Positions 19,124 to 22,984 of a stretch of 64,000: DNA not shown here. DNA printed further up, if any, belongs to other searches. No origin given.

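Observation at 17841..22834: Small biosynthetic operon: DUF952, O-methyltransferase, and a discoidin-like domain fused to an NRPS-like A-T-R reductase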

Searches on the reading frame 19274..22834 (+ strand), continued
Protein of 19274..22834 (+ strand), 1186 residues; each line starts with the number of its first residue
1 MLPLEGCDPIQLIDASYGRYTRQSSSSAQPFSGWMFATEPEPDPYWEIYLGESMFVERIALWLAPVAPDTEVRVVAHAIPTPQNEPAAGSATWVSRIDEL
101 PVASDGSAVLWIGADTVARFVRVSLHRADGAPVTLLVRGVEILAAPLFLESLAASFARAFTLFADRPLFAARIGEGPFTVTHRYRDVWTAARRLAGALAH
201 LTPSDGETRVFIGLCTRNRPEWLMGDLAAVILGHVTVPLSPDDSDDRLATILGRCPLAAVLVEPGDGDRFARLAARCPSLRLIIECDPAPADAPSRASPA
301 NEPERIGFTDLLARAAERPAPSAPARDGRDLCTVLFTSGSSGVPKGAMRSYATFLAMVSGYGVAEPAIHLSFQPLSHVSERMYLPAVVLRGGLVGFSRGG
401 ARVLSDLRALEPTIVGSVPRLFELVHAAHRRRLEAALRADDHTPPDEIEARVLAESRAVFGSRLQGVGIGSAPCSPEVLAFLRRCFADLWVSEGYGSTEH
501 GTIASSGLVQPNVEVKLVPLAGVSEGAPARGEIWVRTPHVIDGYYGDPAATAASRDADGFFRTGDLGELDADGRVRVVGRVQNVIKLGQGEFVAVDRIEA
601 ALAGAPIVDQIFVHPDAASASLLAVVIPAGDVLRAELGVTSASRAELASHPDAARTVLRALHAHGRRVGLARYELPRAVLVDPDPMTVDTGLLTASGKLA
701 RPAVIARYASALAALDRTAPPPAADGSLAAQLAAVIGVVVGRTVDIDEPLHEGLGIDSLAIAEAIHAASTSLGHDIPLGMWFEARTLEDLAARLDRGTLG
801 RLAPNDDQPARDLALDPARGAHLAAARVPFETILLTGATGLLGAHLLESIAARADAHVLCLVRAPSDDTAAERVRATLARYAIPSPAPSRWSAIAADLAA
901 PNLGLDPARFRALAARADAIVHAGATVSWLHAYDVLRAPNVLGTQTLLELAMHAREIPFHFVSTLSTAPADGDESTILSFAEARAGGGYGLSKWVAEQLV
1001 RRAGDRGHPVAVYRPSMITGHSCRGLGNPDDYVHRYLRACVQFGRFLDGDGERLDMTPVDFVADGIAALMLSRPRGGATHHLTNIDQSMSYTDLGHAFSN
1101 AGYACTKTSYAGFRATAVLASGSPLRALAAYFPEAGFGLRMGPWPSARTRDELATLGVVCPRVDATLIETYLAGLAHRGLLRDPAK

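Call 61: find_encoding_contigs(protein=P0114, flank=6000, max_places=1)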
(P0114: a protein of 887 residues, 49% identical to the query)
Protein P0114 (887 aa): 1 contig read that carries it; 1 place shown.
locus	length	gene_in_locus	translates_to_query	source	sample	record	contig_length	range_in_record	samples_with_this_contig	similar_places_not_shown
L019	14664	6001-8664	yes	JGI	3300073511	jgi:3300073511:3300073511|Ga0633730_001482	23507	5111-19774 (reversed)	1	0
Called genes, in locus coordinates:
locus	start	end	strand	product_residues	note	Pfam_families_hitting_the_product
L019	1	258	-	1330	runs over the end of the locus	?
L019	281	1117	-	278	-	PF01149:Fapy_DNA_glyco, PF06831:H2TH, PF06827:zf-FPG_IleRS (weak)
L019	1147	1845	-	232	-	PF08279:HTH_11, PF12840:HTH_20 (weak), PF13280:WYL (weak)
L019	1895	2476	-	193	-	-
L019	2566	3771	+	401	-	PF09587:PGA_cap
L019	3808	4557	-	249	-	PF00582:Usp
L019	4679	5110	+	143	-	PF00582:Usp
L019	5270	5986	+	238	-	PF12697:Abhydrolase_6 (faint)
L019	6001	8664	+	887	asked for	PF00501:AMP-binding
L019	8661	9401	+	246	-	PF01370:Epimerase (weak), PF07993:NAD_binding_4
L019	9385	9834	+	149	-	PF13380:CoA_binding_2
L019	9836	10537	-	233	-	PF00480:ROK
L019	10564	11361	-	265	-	PF00248:Aldo_ket_red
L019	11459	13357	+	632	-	PF22745:Nlig-Ia, PF01653:DNA_ligase_aden, PF03120:OB_DNA_ligase, PF14520:HHH_5 (faint), PF12826:HHH_2, PF00533:BRCT (weak)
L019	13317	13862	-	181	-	PF01252:Peptidase_A8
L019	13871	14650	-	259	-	PF20226:DUF6585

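Call 63: fold_search(model_id=the predicted structure, library=pdb)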
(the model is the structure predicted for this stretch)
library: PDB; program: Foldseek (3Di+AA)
matches with E <= 10: 1835; with E <= 0.001: 1010
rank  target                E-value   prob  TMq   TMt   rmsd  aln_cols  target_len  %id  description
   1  5msw                  4.8e-45  1.00  0.43  0.69   7.1       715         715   26  Structure of the A-PCP didomain of carboxylic acid reductase (CAR) from Segniliparus rugosus in complex with AMP (released 2017-07-05)
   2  5mss                  1.1e-43  1.00  0.34  0.55  18.7       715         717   26  Structure of the A-PCP didomain of carboxylic acid reductase (CAR) from Segniliparus rugosus in complex with AMP (released 2017-07-05)
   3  6oz1                  1.6e-43  1.00  0.42  0.76   4.6       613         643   27  Crystal structure of the adenylation (A) domain of the carboxylate reductase (CAR) GR01_22995 from Mycobacterium chelona (released 2020-04-22)
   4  5msd                  3.5e-43  1.00  0.42  0.77   4.5       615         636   27  Structure of the A domain of carboxylic acid reductase (CAR) from Nocardia iowensis in complex with AMP and benzoic acid (released 2017-07-05)
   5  5mst_B                7.7e-43  1.00  0.42  0.77   4.1       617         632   29  Structure of the A domain of carboxylic acid reductase (CAR) from Segniliparus rugosus in complex with AMP and a co-pu (released 2017-07-05)
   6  5msq                  9.6e-43  1.00  0.42  0.78   4.4       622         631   26  Structure of the A domain of carboxylic acid reductase (CAR) from Nocardia iowensis in complex with AMP and iodide (released 2018-01-17)
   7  5mst_A                2.2e-42  1.00  0.42  0.78   4.0       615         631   29  Structure of the A domain of carboxylic acid reductase (CAR) from Segniliparus rugosus in complex with AMP and a co-pu (released 2017-07-05)
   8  5msc                  5.5e-42  1.00  0.43  0.78   4.1       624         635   26  Structure of the A domain of carboxylic acid reductase (CAR) from Nocardia iowensis in complex with AMP (released 2017-07-05)
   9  4u7w_B                1.5e-31  1.00  0.30  0.87   2.4       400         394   38  The crystal structure of the terminal R domain from the myxalamid PKS-NRPS biosynthetic pathway (released 2015-08-12)
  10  4w4t_B                3.5e-31  1.00  0.30  0.90   2.2       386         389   39  The crystal structure of the terminal R domain from the myxalamid PKS-NRPS biosynthetic pathway (released 2015-08-12)
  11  4w4t_A                1.0e-30  1.00  0.30  0.89   2.5       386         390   38  The crystal structure of the terminal R domain from the myxalamid PKS-NRPS biosynthetic pathway (released 2015-08-12)
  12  4u7w_A                1.5e-29  1.00  0.30  0.89   2.3       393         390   38  The crystal structure of the terminal R domain from the myxalamid PKS-NRPS biosynthetic pathway (released 2015-08-12)
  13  1ult_A                1.9e-29  1.00  0.32  0.65   9.0       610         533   22  Crystal structure of tt0168 from Thermus thermophilus HB8 (released 2004-07-27)
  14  9up2_A                1.5e-28  1.00  0.37  0.29  13.8       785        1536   18  PvdL-E2-C3-A3-PCP3 in complex with MLP (NRPS cross-module) (released 2026-04-01)
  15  5bsw_B                1.6e-28  1.00  0.37  0.79   4.2       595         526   20  Crystal structure of 4-coumarate:CoA ligase delta-V341 mutant complexed with feruloyl adenylate (released 2016-05-11)
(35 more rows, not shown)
